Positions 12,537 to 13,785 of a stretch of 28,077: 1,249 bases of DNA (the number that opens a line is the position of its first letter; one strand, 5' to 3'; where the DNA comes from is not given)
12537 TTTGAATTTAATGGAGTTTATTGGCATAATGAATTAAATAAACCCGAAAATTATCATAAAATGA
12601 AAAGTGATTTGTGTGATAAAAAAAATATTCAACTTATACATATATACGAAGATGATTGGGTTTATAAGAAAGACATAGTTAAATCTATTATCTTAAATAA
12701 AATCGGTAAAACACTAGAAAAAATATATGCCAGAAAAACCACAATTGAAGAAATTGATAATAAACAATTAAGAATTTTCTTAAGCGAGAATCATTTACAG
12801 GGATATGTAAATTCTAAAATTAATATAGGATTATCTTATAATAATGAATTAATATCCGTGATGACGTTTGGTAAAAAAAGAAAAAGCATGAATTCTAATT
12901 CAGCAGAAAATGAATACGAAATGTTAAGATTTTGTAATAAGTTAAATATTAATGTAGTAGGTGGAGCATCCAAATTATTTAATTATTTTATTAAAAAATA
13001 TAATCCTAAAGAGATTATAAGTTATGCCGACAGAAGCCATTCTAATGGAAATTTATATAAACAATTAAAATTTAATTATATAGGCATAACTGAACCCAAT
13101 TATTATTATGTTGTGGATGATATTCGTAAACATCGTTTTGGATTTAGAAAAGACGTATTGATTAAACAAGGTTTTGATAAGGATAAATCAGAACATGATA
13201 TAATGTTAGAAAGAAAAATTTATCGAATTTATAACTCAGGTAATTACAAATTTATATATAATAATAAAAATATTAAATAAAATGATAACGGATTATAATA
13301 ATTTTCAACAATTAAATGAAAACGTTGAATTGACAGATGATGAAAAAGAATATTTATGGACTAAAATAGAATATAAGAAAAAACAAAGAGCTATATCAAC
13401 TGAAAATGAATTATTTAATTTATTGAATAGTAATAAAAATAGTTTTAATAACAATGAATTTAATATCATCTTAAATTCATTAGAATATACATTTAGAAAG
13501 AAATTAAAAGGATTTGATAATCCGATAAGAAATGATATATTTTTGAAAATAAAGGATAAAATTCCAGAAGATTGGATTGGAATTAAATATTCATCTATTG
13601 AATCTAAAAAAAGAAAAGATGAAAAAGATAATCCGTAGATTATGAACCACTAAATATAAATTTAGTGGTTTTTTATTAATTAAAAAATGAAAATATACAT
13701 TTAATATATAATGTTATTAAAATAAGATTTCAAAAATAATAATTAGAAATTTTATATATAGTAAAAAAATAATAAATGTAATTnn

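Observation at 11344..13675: Homing-endonuclease cassette inserted between the sheath and tube genes, bracketed by two copies of the same terminator hairpin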

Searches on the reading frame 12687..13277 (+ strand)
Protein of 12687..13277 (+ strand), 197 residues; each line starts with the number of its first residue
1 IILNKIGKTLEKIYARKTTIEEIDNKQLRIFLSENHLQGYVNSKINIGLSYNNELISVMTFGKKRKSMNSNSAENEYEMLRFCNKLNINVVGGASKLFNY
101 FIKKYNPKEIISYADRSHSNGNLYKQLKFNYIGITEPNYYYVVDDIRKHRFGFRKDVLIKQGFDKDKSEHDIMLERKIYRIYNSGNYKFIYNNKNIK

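Call 54: predict_structure(alignment_id=A2)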
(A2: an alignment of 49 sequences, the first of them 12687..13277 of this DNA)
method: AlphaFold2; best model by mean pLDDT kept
length: 197 residues; sequences in the alignment: 49
mean_pLDDT: 90.5   pTM: 0.80
mean pLDDT of the five models: 90.5, 90.4, 89.3, 89.0, 87.6
residues with pLDDT >= 90: 141; 70-90: 44; 50-70: 11; < 50: 1
segments of 3 or more residues with pLDDT < 50: none
pLDDT, mean of each block of 10 residues (from residue 1): 65 96 97 91 96 97 80 89 93 97 96 90 94 92 86 92 95 93 93 72
secondary structure, 60 per line:
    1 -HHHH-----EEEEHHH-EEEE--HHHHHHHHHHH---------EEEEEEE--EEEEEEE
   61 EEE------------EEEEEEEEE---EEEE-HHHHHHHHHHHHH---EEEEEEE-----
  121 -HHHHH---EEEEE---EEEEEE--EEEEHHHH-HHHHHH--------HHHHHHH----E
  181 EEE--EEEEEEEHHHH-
elements in order: H2-5 E11-14 E19-22 H25-35 E45-51 E54-63 E76-84 E88-91 H93-105 E109-115 H122-126 E130-134 E138-143 E146-149 H150-153 H155-160 H169-175 E180-183 E186-192 H193-196

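Call 58: fold_search(model_id=the predicted structure, library=pdb)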
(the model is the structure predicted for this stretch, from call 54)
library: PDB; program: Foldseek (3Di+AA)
matches with E <= 10: 1084; with E <= 0.001: 157
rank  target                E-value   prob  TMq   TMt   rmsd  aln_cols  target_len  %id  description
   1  8bv8_A                2.1e-09  1.00  0.60  0.54   6.2       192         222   17  Crystal structure of the phage Mu protein Mom inactive mutant S124A (released 2023-12-20)
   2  8bv8_B                1.1e-08  1.00  0.60  0.58   4.1       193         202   14  Crystal structure of the phage Mu protein Mom inactive mutant S124A (released 2023-12-20)
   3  4pv6_I                4.9e-06  1.00  0.53  0.67   5.6       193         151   10  Crystal Structure Analysis of Ard1 from Thermoplasma volcanium (released 2015-01-21)
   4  4pv6_D                7.5e-06  1.00  0.48  0.62   6.0       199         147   12  Crystal Structure Analysis of Ard1 from Thermoplasma volcanium (released 2015-01-21)
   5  5isv_B                8.5e-06  1.00  0.54  0.67   3.6       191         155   12  Crystal structure of the ribosomal-protein-S18-alanine N-acetyltransferase from Escherichia coli (released 2016-04-13)
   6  1yvk_A                9.6e-06  1.00  0.53  0.66   7.4       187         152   16  Crystal Structure of the Bacillis subtilis Acetyltransferase in complex with CoA, Northeast Structural Genomics Target (released 2005-02-22)
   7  4pv6_B                1.0e-05  1.00  0.53  0.69   5.6       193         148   10  Crystal Structure Analysis of Ard1 from Thermoplasma volcanium (released 2015-01-21)
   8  9mto_A                1.0e-05  1.00  0.52  0.67   6.3       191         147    9  Crystal structure of acetyltransferase CBU0801 from Coxiella burnetii (released 2025-01-22)
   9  4pv6_F                1.2e-05  1.00  0.54  0.69   5.6       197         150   11  Crystal Structure Analysis of Ard1 from Thermoplasma volcanium (released 2015-01-21)
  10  1y9k_D                1.4e-05  1.00  0.47  0.59   8.7       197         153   11  IAA acetyltransferase from Bacillus cereus ATCC 14579 (released 2005-02-01)
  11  1y9k_B                1.5e-05  1.00  0.49  0.61   8.5       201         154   12  IAA acetyltransferase from Bacillus cereus ATCC 14579 (released 2005-02-01)
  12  9mto_B                1.8e-05  1.00  0.52  0.68   5.2       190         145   12  Crystal structure of acetyltransferase CBU0801 from Coxiella burnetii (released 2025-01-22)
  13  8iyo_D                1.8e-05  1.00  0.51  0.61   4.6       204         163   11  Crystal structure of a protein acetyltransferase, HP0935, acetyl-CoA bound form (released 2024-04-10)
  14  4pv6_C                1.9e-05  1.00  0.52  0.65   5.7       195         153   11  Crystal Structure Analysis of Ard1 from Thermoplasma volcanium (released 2015-01-21)
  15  4mbu_A                1.9e-05  1.00  0.51  0.59   7.0       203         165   12  Crystal structure of N-acetyltransferase from Staphylococcus aureus Mu50 (released 2014-09-03)
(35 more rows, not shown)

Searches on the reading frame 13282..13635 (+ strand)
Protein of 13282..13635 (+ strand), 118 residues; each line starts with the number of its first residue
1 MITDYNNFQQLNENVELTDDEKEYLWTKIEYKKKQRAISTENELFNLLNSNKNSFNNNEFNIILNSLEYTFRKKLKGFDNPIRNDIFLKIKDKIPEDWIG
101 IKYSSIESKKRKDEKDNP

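Call 6: search_protein_families(library=pfam, proteins=[window:13282-13635:+], max_evalue=0.01)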
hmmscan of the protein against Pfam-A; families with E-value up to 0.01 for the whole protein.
window:13282-13635:+ (118 aa): 0 families

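Call 7: search_protein_families(library=phrogs, proteins=[window:13282-13635:+], max_evalue=0.01)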
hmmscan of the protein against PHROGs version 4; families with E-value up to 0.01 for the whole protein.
window:13282-13635:+ (118 aa): 0 families

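Call 49: find_homologous_proteins(query=window:13282-13635:+, max_evalue=0.001)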
Query window:13282-13635:+ (118 aa): 27 proteins with E <= 0.001 among 46 candidates.
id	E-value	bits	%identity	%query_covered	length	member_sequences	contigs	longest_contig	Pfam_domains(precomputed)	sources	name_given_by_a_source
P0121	1.6e-68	246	100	100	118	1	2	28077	-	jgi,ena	jgi:hypothetical protein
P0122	6.5e-56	205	83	99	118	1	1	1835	-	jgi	jgi:hypothetical protein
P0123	8.5e-48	179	71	99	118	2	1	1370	-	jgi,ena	-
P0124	2.0e-46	175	74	98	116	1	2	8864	-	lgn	-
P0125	1.9e-43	165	68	97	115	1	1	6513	-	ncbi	-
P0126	1.3e-42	162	71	98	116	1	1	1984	-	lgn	-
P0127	9.8e-42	159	62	92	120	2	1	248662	-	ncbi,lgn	-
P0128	2.5e-41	158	68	75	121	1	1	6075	-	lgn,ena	-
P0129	4.2e-41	157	66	97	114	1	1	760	-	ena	-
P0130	3.1e-40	155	68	90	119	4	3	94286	-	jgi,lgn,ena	-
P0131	5.6e-40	154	65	97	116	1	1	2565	-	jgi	jgi:hypothetical protein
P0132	1.7e-39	152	60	99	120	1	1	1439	-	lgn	-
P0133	3.2e-39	151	70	87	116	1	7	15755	-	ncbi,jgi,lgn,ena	ncbi:MAG: hypothetical protein WDA02_08060 [Saccharofermentanales bacterium]|jgi:hypothetical protei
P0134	4.8e-39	151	63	97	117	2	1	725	-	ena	-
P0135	2.5e-37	145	63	95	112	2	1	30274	-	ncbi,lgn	ncbi:MAG: hypothetical protein ACOC3Z_02660 [Nanoarchaeota archaeon]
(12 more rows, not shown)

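Call 50: find_encoding_contigs(protein=P0122, flank=5000, max_places=2)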
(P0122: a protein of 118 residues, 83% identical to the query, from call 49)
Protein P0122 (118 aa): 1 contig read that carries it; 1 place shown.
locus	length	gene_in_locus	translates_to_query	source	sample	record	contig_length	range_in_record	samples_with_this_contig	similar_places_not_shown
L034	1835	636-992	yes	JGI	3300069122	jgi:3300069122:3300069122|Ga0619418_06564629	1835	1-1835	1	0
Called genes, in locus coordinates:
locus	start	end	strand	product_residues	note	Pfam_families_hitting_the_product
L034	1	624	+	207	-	?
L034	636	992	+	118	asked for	-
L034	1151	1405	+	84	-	-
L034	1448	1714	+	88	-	-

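Call 51: find_encoding_contigs(protein=P0124, flank=6000, max_places=2)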
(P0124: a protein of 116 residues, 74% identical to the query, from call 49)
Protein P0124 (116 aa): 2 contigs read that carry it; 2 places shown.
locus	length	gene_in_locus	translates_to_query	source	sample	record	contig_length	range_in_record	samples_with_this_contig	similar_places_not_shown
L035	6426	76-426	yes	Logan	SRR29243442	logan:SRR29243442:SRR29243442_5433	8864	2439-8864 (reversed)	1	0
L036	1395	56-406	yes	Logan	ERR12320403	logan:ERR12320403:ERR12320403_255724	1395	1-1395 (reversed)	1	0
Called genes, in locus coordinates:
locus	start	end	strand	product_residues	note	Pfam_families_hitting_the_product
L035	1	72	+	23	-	?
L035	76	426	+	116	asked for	-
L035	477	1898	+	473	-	PF00136:DNA_pol_B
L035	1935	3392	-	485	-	PF13573:SprB, PF16656:Pur_ac_phosph_N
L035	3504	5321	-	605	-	PF00749:tRNA-synt_1c, PF19269:Anticodon_2, PF10458:Val_tRNA-synt_C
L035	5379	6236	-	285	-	PF01541:GIY-YIG, PF22083:I-HmuI_NUMOD-like (faint)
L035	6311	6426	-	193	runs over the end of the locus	PF13606:Ank_3 (faint), PF12796:Ank_2, PF13637:Ank_4 (faint), PF00023:Ank (faint), PF13857:Ank_5 (faint), PF24521:Ank_KRIT1 (faint), PF12796:Ank_2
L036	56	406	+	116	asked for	-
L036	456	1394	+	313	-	?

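Call 52: find_encoding_contigs(protein=P0127, flank=7000, max_places=2)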
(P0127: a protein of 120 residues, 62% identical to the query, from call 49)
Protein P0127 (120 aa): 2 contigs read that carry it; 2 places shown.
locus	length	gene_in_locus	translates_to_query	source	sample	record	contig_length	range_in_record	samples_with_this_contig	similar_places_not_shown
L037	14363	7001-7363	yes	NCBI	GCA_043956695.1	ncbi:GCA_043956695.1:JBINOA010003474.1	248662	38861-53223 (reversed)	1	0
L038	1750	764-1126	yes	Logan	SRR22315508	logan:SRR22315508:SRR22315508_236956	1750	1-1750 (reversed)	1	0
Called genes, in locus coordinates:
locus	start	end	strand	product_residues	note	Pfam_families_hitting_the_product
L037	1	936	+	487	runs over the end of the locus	-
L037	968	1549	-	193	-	PF02151:UVR (weak)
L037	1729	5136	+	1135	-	-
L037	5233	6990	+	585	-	PF24308:DUF7487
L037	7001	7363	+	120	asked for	-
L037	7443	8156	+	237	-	PF05265:DUF723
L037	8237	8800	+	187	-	-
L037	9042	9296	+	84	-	-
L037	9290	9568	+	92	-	-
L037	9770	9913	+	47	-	-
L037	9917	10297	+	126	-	-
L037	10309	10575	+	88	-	-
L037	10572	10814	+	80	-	-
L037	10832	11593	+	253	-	-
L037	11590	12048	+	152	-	-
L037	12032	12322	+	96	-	-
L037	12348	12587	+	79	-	-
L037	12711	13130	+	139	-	-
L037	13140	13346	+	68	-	-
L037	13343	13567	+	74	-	-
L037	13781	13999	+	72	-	-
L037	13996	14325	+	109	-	-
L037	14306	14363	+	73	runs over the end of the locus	-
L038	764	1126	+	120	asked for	-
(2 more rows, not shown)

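Call 78: predict_structure(alignment_id=A3)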
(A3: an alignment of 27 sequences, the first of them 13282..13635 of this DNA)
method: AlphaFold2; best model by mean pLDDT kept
length: 118 residues; sequences in the alignment: 27
mean_pLDDT: 81.0   pTM: 0.71
mean pLDDT of the five models: 81.0, 80.2, 79.8, 78.3, 75.4
residues with pLDDT >= 90: 63; 70-90: 22; 50-70: 21; < 50: 12
segments of 3 or more residues with pLDDT < 50: 1-11
pLDDT, mean of each block of 10 residues (from residue 1): 40 81 97 96 95 91 92 88 92 78 57 60
secondary structure, 60 per line:
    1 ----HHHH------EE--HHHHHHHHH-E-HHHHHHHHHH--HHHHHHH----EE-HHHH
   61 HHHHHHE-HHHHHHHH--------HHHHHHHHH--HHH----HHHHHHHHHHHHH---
elements in order: H5-8 H19-27 H31-40 H43-49 H57-66 H69-76 H85-93 H103-115

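Call 81: fold_search(model_id=the predicted structure, library=pdb)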
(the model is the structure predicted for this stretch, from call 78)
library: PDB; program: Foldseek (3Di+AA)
matches with E <= 10: 4; with E <= 0.001: 0
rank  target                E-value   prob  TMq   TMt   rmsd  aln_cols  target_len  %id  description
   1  4m0m                  7.2e+00  0.02  0.16  0.05  10.7        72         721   11  The crystal structure of a functionally unknown protein lpg2422 from Legionella pneumophila subsp. pneumophila str. Phil (released 2013-08-21)
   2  8wrx                  7.2e+00  0.01  0.17  0.22  13.5        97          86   24  Anti-CRISPR type II-A 28 (released 2024-09-11)
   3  9oaa_B                8.2e+00  0.02  0.17  0.18   9.1        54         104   15  The structure of TdfH from Neisseria gonorrhoeae (released 2026-01-21)
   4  9fq8_4I               8.7e+00  0.02  0.29  0.20  24.4       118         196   11  Perkinsus marinus Respiratory complex CIV (released 2025-06-25)

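Call 83: search_protein_families(library=pfam, proteins=[L037:7443-8153:+], max_evalue=0.1)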
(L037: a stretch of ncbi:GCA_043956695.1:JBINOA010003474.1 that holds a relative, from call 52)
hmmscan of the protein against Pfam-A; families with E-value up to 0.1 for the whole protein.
L037:7443-8153:+ (237 aa): 5 families
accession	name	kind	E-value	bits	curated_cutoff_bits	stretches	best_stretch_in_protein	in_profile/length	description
PF05265.19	DUF723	-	3e-09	37.1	20.9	1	22-63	18-60/60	Protein of unknown function (DUF723)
PF14311.12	DUF4379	-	0.0051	17.4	24.5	0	49-64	41-55/56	Probable Treble clef zinc finger domain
PF13192.12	Thioredoxin_3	-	0.0078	16.7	24.8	0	120-154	7-39/76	Thioredoxin domain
PF10881.14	DUF2726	-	0.014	15.6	24.7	1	162-229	58-119/126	Protein of unknown function (DUF2726)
PF21817.3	CapR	-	0.038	14.6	24.2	1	27-63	23-67/67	CapR homology domain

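Call 85: fold_search(model_id=the predicted structure, library=viral)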
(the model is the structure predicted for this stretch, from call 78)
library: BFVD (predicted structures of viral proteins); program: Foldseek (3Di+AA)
matches with E <= 10: 33; with E <= 0.001: 0
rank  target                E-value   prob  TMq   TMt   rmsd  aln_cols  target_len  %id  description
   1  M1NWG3                2.8e+00  0.05  0.28  0.26   9.5       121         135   12  (no name in the UniProt tables at hand)
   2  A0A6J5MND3            2.8e+00  0.04  0.21  0.07   9.0        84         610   11  Uncharacterized protein [uncultured Caudovirales phage]
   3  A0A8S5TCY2            3.0e+00  0.07  0.29  0.31   7.8       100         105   11  Uncharacterized protein [Siphoviridae sp. ctw757]
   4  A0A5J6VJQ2            3.4e+00  0.06  0.21  0.12   5.7        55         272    7  Ankyrin repeat protein (Fragment) [Megaviridae environmental sample]
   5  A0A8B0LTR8            3.8e+00  0.04  0.22  0.27   9.9       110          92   11  Uncharacterized protein [uncultured archaeal virus]
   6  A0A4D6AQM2            4.1e+00  0.02  0.17  0.22  13.3        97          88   24  (no name in the UniProt tables at hand)
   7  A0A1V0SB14            4.3e+00  0.02  0.16  0.09  10.9       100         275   19  Uncharacterized protein [Catovirus CTV1]
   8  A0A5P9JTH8            4.6e+00  0.01  0.16  0.04  19.4       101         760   18  DNA packaging terminase subunit 2 [Psittacid alphaherpesvirus 5]
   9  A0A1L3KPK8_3          4.6e+00  0.01  0.13  0.03  16.8       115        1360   17  RNA-dependent RNA polymerase [Shahe bunya-like virus 2]
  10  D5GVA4                4.9e+00  0.04  0.32  0.18  17.0       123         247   14  Hypothetical phage protein [Campylobacter phage CP220]
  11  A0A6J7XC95            5.3e+00  0.02  0.19  0.07   8.6        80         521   19  Uncharacterized protein [uncultured Caudovirales phage]
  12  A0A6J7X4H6            5.6e+00  0.02  0.16  0.06   8.9        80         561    9  Uncharacterized protein [uncultured Caudovirales phage]
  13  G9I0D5                6.0e+00  0.02  0.23  0.13  14.9       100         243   10  Uncharacterized protein [Helicoverpa zea nudivirus 2]
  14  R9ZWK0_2              6.3e+00  0.01  0.18  0.04  13.1       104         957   14  Structural protein [Cellulophaga phage phi17:2]
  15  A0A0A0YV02            6.8e+00  0.06  0.35  0.35   4.8        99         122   10  Uncharacterized protein [Flavobacterium phage FCL-2]
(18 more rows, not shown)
